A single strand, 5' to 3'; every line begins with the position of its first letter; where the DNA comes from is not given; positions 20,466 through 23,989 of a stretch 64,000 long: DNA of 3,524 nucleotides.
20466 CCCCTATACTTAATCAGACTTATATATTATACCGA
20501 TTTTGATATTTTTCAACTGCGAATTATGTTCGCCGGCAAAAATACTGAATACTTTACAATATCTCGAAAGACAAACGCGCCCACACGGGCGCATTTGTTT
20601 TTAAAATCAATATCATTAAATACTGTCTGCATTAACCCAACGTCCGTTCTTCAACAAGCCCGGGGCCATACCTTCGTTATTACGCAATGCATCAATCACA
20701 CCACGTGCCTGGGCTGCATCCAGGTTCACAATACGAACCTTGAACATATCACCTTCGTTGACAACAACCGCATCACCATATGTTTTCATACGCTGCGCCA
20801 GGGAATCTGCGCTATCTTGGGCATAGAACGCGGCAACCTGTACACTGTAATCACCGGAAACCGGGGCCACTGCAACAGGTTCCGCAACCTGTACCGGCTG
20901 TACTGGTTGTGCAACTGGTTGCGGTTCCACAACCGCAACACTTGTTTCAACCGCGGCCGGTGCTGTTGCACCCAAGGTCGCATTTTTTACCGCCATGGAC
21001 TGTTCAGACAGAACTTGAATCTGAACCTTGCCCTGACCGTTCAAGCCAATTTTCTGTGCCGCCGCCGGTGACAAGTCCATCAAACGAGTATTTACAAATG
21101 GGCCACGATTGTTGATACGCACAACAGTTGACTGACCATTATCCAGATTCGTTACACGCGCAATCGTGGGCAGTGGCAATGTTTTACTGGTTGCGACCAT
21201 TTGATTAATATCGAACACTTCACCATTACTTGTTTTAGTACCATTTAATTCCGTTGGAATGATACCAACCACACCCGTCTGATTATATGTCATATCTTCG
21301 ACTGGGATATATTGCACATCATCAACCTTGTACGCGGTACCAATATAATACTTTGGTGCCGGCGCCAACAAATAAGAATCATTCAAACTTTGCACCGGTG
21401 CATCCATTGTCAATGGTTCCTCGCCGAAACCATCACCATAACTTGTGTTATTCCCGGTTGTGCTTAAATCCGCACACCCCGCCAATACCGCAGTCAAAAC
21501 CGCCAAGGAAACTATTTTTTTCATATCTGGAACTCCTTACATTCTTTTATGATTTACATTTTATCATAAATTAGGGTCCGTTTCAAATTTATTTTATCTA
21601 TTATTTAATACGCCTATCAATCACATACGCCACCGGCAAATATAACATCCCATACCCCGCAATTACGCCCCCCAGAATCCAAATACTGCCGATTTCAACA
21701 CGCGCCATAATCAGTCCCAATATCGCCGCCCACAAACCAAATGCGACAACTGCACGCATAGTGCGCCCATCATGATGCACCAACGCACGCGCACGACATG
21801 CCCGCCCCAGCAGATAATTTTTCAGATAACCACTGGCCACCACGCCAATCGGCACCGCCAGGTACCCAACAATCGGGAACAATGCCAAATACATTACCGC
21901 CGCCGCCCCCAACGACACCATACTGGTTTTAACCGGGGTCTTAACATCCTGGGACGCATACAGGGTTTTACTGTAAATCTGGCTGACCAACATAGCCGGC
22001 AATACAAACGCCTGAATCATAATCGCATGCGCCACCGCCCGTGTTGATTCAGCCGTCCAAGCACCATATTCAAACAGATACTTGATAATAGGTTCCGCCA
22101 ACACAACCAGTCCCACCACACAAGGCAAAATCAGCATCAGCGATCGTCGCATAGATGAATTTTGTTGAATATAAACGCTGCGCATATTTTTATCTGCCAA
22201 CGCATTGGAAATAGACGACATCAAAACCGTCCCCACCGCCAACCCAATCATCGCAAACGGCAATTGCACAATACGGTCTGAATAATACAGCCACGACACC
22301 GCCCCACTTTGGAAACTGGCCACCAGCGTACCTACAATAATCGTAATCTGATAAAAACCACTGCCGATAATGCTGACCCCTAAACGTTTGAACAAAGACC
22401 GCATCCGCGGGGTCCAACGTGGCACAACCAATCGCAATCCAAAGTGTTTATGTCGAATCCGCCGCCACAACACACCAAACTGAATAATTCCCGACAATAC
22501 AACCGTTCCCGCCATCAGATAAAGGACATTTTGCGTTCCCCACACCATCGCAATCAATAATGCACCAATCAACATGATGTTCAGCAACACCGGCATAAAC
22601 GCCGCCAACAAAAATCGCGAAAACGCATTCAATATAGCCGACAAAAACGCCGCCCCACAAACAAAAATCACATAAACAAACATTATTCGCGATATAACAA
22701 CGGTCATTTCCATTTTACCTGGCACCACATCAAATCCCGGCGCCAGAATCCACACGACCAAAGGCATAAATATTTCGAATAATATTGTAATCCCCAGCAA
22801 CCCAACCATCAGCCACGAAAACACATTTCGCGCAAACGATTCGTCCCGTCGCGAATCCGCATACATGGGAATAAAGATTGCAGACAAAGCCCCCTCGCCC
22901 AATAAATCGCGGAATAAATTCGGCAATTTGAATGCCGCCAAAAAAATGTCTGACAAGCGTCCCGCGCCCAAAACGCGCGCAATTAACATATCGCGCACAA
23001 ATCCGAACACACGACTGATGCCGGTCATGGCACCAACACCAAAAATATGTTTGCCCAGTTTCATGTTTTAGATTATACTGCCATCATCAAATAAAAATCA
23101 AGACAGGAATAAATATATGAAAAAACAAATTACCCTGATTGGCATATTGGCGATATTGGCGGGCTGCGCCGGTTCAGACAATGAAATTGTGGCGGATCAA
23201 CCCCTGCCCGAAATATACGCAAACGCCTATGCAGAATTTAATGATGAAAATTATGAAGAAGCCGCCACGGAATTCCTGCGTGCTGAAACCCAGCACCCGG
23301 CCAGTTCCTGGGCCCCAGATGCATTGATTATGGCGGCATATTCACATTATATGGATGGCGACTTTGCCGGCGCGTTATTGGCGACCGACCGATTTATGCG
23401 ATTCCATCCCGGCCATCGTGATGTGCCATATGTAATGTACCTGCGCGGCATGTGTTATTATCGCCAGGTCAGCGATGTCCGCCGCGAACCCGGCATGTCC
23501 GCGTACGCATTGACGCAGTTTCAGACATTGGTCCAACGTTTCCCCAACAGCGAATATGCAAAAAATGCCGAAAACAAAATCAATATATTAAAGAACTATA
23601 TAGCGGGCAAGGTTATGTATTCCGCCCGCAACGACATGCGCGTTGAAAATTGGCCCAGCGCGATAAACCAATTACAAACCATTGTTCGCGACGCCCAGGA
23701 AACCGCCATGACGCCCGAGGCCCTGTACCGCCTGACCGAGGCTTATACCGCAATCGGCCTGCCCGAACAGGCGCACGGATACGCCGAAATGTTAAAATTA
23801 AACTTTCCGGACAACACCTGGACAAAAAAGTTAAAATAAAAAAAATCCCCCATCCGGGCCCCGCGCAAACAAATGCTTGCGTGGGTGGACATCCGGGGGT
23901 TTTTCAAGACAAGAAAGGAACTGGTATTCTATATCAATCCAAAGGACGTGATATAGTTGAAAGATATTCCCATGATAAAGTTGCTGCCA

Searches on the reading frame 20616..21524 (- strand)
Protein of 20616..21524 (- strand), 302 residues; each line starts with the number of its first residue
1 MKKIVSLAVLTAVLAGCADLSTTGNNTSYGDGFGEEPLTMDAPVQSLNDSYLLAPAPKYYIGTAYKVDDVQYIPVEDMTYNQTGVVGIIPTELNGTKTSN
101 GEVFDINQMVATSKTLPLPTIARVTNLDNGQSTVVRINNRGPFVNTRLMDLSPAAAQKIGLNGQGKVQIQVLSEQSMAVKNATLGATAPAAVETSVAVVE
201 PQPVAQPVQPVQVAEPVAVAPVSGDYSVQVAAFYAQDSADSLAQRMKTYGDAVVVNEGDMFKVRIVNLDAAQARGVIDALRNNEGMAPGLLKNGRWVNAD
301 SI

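Call 55: search_protein_families(library=pfam, proteins=[window:20616-21524:-], max_evalue=0.01)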
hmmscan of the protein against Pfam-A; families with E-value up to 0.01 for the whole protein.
window:20616-21524:- (302 aa): 3 families
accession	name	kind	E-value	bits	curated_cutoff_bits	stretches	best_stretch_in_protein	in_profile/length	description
PF03330.24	DPBB_1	-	4.1e-21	75.5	28.8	1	95-171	12-83/83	Lytic transglycolase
PF05036.18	SPOR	-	3.6e-08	34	21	1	223-288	2-72/76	SPOR domain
PF08139.17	LPAM_1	-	0.00013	22.6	20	1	1-18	1-18/18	Prokaryotic membrane lipoprotein lipid attachment site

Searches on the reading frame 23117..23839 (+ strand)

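Call 55: search_protein_families(library=pfam, proteins=[window:23117-23839:+], max_evalue=0.01)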
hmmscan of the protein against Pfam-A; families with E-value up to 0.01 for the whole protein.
window:23117-23839:+ (240 aa): 8 families
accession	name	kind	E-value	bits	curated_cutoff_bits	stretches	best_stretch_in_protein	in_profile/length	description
PF13525.12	YfiO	-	4.6e-46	157.6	25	1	29-220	4-198/203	Outer membrane lipoprotein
PF13512.12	TPR_18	-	6.7e-20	72.2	21.9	1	23-154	3-144/145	Tetratricopeptide repeat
PF13174.12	TPR_6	-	1.4e-11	44.7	26.3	1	105-145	1-33/33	Tetratricopeptide repeat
PF13428.12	TPR_14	-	3.5e-07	30.7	23.5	0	200-235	1-36/44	Tetratricopeptide repeat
PF07719.23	TPR_2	-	1.4e-05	25.2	27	0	67-98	1-32/34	Tetratricopeptide repeat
PF13432.12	TPR_16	-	1.8e-05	25.5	32.7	0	34-89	1-53/65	Tetratricopeptide repeat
PF13830.11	DUF4192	-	0.0003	21.3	27.8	1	47-101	251-305/321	Domain of unknown function (DUF4192)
PF08139.17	LPAM_1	-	0.00078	20.2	20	1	1-18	1-18/18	Prokaryotic membrane lipoprotein lipid attachment site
